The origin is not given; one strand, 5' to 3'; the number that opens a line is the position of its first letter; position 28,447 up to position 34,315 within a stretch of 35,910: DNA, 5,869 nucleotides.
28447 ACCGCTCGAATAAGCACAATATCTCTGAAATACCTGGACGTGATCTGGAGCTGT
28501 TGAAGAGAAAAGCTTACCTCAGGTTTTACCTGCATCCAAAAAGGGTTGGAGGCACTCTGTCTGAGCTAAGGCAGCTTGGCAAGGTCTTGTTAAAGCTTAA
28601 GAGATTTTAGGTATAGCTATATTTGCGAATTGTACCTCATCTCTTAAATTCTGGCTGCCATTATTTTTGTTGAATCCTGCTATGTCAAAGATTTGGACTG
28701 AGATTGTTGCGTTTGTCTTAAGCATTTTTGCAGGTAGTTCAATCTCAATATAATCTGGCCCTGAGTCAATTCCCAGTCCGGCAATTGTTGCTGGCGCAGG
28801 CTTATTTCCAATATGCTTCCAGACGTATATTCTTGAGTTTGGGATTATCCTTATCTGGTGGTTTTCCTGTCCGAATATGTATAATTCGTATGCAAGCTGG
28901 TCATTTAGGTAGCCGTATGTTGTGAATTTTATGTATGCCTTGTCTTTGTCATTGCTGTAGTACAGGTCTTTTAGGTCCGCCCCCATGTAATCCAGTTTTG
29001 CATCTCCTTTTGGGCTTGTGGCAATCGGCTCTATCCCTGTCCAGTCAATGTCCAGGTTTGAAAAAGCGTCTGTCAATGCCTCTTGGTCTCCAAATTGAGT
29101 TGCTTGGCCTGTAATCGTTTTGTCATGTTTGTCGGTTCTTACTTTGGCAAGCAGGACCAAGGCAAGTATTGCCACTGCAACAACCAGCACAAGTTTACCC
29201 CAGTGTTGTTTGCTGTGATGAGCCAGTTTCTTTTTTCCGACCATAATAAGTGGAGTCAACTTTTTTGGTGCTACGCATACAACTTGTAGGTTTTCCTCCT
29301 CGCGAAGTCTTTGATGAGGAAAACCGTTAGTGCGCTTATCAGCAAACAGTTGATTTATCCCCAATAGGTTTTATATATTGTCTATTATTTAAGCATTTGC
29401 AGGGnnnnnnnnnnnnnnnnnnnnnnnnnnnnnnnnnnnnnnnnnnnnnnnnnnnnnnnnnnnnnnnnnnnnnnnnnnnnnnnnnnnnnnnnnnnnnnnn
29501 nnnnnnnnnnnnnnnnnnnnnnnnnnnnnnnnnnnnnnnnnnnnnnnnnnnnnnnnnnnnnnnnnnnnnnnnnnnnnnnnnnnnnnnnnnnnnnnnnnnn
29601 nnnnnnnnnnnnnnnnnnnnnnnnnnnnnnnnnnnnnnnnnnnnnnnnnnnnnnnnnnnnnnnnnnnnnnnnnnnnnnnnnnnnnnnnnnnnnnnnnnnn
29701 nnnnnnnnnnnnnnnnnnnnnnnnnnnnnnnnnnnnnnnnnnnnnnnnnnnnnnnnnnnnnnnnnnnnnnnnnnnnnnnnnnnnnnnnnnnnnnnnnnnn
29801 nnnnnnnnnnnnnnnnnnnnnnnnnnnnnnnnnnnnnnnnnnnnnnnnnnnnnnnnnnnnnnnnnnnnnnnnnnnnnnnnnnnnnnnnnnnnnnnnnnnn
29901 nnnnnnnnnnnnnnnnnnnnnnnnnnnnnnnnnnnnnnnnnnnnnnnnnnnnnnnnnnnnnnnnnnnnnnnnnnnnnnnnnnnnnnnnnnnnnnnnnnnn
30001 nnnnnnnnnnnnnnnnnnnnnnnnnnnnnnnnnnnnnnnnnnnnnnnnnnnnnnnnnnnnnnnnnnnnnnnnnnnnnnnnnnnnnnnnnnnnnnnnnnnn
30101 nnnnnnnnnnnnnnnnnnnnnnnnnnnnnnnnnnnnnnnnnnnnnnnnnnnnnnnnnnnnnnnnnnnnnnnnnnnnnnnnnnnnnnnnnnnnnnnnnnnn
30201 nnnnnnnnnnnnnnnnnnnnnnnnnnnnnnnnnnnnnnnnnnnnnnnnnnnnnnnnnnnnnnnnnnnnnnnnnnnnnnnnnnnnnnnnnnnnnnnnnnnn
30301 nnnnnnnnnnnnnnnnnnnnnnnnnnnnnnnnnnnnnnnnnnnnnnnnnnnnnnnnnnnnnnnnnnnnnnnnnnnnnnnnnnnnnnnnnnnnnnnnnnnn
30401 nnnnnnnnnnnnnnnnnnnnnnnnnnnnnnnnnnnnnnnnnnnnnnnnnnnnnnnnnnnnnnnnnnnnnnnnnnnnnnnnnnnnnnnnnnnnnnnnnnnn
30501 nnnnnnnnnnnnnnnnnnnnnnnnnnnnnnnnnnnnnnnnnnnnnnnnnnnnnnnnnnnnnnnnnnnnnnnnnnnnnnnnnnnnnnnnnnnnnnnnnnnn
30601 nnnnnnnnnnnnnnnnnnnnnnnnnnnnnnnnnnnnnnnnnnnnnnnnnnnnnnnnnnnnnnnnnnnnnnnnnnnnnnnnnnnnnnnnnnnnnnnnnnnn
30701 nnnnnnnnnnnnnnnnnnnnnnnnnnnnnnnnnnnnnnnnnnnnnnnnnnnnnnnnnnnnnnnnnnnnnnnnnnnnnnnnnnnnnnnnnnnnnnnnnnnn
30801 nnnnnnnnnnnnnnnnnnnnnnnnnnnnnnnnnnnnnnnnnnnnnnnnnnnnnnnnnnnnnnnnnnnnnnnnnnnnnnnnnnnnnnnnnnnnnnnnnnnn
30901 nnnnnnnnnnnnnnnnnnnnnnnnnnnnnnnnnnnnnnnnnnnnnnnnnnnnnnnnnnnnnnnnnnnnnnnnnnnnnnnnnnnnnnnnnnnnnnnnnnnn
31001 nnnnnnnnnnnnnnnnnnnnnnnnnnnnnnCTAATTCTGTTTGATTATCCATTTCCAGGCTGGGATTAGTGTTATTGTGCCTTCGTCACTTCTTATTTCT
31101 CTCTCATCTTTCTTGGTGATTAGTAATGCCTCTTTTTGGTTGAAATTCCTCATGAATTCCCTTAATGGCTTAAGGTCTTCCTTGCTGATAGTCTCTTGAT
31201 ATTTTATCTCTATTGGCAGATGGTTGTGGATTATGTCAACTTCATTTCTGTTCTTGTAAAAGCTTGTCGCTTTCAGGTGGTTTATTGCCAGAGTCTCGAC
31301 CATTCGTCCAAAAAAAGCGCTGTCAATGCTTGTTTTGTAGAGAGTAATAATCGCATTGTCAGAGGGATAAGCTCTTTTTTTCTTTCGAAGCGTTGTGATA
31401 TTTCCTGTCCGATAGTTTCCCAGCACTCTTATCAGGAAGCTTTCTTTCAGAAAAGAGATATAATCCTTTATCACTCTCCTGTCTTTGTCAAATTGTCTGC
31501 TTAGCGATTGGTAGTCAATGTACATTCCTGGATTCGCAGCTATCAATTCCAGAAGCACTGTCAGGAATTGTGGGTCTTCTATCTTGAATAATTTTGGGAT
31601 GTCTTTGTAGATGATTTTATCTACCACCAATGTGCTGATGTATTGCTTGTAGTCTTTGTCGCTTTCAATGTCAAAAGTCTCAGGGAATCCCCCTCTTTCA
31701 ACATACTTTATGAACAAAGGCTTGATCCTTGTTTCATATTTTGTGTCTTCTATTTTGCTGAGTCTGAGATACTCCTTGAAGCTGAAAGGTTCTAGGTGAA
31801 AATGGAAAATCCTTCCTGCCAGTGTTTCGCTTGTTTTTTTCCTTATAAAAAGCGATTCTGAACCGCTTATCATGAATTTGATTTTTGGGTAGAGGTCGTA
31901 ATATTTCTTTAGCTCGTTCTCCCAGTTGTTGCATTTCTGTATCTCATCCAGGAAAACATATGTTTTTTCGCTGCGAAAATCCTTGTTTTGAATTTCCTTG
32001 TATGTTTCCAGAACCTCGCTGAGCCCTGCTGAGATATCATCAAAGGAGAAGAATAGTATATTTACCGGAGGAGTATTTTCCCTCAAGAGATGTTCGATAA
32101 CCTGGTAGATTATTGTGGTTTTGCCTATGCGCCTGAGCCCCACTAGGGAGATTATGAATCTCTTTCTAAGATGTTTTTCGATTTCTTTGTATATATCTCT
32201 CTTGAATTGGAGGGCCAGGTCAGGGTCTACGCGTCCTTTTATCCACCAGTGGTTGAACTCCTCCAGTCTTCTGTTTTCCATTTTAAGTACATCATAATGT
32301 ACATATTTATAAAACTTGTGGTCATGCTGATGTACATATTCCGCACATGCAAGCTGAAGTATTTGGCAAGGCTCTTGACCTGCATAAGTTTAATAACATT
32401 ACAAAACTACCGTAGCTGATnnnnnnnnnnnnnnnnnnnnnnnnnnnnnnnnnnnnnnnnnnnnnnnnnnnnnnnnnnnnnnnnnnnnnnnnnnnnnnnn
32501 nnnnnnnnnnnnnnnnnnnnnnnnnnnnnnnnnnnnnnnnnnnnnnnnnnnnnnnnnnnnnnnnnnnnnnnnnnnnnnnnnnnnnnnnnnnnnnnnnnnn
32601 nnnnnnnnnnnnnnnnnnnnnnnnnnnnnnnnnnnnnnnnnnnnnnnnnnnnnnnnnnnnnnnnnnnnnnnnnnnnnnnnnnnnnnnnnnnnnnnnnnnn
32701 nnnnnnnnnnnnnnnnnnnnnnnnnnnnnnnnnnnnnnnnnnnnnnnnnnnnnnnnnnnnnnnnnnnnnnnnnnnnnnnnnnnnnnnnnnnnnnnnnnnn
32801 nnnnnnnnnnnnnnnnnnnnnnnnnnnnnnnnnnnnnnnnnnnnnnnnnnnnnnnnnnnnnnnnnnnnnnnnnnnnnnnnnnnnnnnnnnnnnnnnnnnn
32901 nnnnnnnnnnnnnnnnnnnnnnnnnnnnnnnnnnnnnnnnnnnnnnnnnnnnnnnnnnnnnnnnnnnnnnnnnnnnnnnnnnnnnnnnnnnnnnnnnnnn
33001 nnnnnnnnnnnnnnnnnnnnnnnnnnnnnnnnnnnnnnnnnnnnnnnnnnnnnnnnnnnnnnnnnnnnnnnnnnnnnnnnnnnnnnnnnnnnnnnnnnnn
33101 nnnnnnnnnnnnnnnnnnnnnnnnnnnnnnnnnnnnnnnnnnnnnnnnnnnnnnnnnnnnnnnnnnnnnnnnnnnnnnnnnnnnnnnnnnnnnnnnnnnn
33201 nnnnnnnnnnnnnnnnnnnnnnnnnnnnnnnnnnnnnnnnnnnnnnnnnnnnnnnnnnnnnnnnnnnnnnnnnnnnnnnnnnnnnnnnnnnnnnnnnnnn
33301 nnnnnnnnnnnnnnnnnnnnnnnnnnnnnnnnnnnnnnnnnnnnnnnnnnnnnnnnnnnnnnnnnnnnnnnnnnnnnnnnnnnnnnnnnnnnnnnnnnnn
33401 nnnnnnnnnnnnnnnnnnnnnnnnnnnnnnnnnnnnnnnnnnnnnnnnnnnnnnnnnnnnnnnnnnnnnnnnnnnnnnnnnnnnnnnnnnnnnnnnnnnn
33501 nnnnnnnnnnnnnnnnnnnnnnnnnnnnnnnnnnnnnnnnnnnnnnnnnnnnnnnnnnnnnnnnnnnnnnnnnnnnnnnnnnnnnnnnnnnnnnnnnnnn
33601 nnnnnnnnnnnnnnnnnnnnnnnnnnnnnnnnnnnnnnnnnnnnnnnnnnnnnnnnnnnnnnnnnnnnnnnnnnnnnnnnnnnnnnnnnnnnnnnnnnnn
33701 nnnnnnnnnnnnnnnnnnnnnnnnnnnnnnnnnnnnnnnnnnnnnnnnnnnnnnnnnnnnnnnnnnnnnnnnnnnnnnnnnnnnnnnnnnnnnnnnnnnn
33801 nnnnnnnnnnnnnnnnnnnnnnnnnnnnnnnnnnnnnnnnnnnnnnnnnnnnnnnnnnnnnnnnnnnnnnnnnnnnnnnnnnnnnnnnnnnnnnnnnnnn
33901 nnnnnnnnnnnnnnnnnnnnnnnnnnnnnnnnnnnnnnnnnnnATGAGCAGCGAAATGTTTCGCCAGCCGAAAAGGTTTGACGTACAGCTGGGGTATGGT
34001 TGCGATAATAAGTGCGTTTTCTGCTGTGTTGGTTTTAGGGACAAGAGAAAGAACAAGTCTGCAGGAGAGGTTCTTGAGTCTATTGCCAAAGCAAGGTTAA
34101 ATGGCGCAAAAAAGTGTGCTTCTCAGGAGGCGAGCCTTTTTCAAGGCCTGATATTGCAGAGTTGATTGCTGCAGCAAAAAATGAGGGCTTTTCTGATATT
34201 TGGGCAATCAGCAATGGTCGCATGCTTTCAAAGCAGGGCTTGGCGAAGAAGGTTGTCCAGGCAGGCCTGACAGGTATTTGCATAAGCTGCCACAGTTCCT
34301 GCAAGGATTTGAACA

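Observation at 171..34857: Eighteen radical SAM domains in one ~35 kb locus: a dense, apparently uncharacterised rSAM/cobalamin modification system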

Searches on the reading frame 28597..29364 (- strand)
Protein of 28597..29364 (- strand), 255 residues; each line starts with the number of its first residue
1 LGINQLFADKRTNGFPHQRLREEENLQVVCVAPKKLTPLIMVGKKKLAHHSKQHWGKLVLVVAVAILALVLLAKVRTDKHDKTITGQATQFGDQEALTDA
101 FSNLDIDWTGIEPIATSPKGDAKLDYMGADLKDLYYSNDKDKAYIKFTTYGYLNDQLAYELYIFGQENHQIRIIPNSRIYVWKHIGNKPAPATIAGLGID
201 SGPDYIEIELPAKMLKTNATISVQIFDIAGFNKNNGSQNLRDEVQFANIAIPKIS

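Call 5: search_protein_families(library=pfam, proteins=[window:28597-29364:-], max_evalue=0.01)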
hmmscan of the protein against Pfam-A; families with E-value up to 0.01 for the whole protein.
window:28597-29364:- (255 aa): 0 families

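Call 19: search_protein_families(library=ncbifam, proteins=[window:28597-29364:-], max_evalue=1)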
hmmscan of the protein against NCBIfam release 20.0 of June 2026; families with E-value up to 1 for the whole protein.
window:28597-29364:- (255 aa): 1 family
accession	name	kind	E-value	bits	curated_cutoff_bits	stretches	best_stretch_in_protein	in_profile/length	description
NF041604.1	CSP_NTE_dom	subfamily_domain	0.041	14.2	45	1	36-77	48-88/112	cold shock domain-containing protein membrane protein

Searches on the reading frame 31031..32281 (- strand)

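Call 6: search_protein_families(library=pfam, proteins=[window:31031-32281:-], max_evalue=0.01)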
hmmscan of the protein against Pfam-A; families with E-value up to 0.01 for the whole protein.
window:31031-32281:- (416 aa): 5 families
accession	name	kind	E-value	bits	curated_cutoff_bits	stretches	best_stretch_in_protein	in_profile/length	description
PF13173.12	AAA_14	-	3.1e-35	121.4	27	1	42-172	3-129/129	AAA domain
PF13635.12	DUF4143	-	1.4e-14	54.6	28.1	1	226-361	2-159/160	Domain of unknown function (DUF4143)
PF01637.24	ATPase_2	-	0.0015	18.9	33.2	0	32-68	9-47/225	ATPase domain predominantly from Archaea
PF20720.3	nSTAND3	-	0.0015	18.7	27.2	1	28-122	4-82/155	Novel STAND NTPase 3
PF24883.2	NPHP3_N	-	0.0075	16.9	24.8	0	30-83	11-63/164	Nephrocystin 3, N-terminal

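Call 70: search_protein_families(library=padloc, proteins=[window:31031-32281:-], max_evalue=0.001)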
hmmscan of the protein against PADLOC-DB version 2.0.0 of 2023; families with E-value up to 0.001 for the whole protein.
window:31031-32281:- (416 aa): 8 families
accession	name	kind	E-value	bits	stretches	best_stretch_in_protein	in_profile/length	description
PDLC04787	PDC-S01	-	1.4e-65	219.8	1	26-414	11-408/412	-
PDLC04789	PDC-S01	-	5.6e-46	155.3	1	27-334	3-297/375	-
PDLC04791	PDC-S01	-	4.5e-38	129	1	26-392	2-379/395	-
PDLC04790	PDC-S01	-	7.3e-38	128.4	1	26-384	12-390/422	-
PDLC04788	PDC-S01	-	1.8e-19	68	1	26-388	2-406/448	-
PDLC04786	PDC-S01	-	1.5e-17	61.5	1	26-178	3-160/439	-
PDLC04792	PDC-S01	-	6.3e-14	49.4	1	26-182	2-162/452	-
PDLC04140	mad8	-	0.00029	18.4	1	32-245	18-164/314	mads_8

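Call 87: search_protein_families(library=ncbifam, proteins=[window:31031-32281:-], max_evalue=0.00001)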
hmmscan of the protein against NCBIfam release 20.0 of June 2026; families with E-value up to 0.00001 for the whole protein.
window:31031-32281:- (416 aa): 0 families

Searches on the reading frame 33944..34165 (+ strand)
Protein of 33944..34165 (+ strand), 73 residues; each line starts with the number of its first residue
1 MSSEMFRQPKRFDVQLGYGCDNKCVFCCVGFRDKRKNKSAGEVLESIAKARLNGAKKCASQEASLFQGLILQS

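Call 6: search_protein_families(library=pfam, proteins=[window:33944-34165:+], max_evalue=0.01)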
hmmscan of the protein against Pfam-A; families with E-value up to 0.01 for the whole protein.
window:33944-34165:+ (73 aa): 1 family
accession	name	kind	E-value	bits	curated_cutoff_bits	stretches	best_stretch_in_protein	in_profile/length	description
PF04055.27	Radical_SAM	-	0.00036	21.2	29.5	1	15-56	2-47/166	Radical SAM superfamily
